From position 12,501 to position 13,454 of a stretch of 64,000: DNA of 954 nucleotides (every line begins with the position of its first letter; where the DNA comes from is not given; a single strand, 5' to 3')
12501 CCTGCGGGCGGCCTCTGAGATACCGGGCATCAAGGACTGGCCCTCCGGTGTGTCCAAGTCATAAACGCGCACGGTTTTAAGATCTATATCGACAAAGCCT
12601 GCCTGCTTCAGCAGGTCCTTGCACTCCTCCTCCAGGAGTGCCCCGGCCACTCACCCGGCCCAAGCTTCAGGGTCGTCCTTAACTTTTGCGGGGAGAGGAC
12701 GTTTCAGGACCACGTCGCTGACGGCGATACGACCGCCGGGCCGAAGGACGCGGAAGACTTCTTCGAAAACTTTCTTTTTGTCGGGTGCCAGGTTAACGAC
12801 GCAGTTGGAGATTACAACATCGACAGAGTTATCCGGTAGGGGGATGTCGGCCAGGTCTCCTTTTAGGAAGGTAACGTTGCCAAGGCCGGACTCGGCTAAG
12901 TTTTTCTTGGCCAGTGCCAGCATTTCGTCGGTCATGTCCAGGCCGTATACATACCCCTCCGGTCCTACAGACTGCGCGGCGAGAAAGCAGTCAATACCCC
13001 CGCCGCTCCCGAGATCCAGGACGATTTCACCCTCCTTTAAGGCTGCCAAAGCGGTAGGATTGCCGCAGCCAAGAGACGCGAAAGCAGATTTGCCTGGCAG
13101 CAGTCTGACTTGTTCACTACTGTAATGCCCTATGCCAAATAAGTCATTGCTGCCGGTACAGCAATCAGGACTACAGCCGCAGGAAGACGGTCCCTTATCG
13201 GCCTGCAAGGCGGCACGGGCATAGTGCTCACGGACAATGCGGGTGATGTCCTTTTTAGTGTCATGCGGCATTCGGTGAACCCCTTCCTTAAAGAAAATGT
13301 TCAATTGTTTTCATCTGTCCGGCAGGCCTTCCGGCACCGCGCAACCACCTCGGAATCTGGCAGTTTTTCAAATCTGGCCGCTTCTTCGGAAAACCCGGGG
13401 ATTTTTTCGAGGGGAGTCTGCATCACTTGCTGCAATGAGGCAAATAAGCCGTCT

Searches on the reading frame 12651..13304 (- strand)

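Call 15: search_protein_families(library=pfam, proteins=[window:12651-13304:-])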
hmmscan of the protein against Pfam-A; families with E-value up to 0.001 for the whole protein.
window:12651-13304:- (217 aa): 14 families
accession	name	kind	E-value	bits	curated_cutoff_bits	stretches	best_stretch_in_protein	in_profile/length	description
PF13847.12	Methyltransf_31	-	1.9e-38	131.9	27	1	90-214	2-128/145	Methyltransferase domain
PF08241.18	Methyltransf_11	-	1.9e-24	86.5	21.2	1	96-194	1-94/95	Methyltransferase domain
PF13649.12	Methyltransf_25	-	2.3e-24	86.3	27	1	95-191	1-97/97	Methyltransferase domain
PF01209.24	Ubie_methyltran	-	1e-18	68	20.1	1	87-195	43-151/233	ubiE/COQ5 methyltransferase family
PF08242.18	Methyltransf_12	-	5.4e-15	56.3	30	1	96-193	1-98/98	Methyltransferase domain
PF01135.25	PCMT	-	1.4e-08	35.2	20.3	1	86-152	68-134/210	Protein-L-isoaspartate(D-aspartate) O-methyltransferase (PCMT)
PF13489.12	Methyltransf_23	-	1.7e-07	31.5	27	1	86-198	17-119/164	Methyltransferase domain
PF06325.19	PrmA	-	2.2e-07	31.1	22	1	89-200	159-263/296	Ribosomal protein L11 methyltransferase (PrmA)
PF05148.21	Methyltransf_8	-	6.4e-07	29.9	27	1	148-198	110-159/219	Hypothetical methyltransferase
PF05175.20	MTS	-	4e-06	27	23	1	92-194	32-137/170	Methyltransferase small domain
PF01170.24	UPF0020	-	3.2e-05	24.2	22.3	1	117-167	77-128/197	RMKL-like, methyltransferase domain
PF20922.3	Anamorsin_N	-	6.6e-05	23.1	27.1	1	150-201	41-93/163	Anamorsin, N-terminal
PF00891.24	Methyltransf_2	-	7.1e-05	22.7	22.3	1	89-201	60-170/210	O-methyltransferase domain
PF02353.26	CMAS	-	0.00012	21.9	27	1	88-201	59-170/273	Mycolic acid cyclopropane synthetase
